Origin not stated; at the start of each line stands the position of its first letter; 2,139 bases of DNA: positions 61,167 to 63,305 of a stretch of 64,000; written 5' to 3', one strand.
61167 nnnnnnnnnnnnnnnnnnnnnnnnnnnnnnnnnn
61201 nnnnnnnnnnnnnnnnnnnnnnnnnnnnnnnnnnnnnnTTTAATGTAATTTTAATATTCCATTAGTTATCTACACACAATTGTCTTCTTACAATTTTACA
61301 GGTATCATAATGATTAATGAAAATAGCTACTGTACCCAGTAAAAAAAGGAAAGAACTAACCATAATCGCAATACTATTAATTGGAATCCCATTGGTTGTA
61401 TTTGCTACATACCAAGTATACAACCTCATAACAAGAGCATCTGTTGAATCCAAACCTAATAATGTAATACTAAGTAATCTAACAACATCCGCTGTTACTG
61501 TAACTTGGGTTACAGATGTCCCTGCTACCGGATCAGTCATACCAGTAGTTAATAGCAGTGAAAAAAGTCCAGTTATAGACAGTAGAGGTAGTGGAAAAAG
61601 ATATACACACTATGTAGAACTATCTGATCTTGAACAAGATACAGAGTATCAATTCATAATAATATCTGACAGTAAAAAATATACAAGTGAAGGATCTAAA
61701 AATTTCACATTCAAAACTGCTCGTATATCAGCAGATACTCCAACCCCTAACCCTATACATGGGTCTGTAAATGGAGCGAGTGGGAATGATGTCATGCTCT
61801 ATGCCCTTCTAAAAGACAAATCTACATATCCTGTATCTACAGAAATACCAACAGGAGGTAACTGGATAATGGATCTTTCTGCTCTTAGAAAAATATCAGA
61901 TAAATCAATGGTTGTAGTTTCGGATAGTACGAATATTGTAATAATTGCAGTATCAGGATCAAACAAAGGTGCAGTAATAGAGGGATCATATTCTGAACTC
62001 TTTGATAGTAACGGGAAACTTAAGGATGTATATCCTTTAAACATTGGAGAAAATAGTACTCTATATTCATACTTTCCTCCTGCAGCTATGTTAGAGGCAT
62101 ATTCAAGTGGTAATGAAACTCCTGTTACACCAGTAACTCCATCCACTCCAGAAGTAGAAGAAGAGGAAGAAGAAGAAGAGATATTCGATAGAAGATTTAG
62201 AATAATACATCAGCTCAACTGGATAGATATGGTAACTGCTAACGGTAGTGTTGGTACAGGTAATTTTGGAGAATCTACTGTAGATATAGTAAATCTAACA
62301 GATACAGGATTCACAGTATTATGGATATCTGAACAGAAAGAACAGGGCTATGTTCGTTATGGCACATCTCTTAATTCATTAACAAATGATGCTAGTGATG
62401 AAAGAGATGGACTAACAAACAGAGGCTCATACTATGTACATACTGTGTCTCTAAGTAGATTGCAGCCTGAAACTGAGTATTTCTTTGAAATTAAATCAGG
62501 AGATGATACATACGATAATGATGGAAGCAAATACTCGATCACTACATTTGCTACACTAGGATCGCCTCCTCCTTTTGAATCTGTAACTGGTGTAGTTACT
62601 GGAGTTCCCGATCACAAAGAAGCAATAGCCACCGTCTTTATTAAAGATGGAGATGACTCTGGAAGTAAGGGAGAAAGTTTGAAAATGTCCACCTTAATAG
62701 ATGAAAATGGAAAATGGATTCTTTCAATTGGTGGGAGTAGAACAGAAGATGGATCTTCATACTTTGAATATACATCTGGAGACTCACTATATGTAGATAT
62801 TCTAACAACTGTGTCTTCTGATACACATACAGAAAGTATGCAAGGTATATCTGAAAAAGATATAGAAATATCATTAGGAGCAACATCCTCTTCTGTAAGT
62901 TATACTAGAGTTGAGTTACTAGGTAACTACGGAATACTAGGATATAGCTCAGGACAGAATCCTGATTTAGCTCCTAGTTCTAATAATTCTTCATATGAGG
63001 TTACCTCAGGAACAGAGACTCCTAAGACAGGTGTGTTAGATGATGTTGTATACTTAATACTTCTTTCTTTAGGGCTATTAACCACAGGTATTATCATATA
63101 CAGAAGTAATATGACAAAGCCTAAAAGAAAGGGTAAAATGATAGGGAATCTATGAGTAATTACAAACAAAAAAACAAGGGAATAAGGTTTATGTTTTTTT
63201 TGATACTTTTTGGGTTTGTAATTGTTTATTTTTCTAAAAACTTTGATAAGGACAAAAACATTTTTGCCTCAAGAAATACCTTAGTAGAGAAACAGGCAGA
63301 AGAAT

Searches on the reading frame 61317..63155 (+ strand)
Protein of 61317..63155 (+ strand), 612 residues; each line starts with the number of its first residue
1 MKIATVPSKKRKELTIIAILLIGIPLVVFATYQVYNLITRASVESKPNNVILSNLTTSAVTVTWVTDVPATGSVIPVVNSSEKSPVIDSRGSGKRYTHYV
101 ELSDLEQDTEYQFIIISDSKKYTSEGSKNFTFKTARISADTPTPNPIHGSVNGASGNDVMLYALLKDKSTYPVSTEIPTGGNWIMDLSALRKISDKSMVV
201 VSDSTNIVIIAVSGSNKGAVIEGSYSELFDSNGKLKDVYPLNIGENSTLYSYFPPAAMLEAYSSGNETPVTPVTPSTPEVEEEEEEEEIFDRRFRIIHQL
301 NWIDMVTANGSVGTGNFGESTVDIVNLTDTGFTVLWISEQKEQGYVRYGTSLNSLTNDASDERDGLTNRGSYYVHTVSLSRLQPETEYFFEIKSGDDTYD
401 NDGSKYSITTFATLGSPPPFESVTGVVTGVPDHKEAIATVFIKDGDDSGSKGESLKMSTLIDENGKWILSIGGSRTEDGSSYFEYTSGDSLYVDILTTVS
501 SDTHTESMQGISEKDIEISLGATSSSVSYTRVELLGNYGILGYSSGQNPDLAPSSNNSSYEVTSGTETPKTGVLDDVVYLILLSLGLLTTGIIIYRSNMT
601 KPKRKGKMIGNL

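Call 36: search_protein_families(library=pfam, proteins=[window:61317-63155:+], max_evalue=0.00001)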
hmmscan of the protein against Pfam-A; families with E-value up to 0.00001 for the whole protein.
window:61317-63155:+ (612 aa): 2 families
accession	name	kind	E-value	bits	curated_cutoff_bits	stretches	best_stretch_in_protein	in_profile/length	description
PF16656.11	Pur_ac_phosph_N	-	1.9e-17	64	30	2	325-410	9-93/93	Purple acid Phosphatase, N-terminal domain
PF00041.27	fn3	-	9.4e-08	32.6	25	0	45-131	1-82/84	Fibronectin type III domain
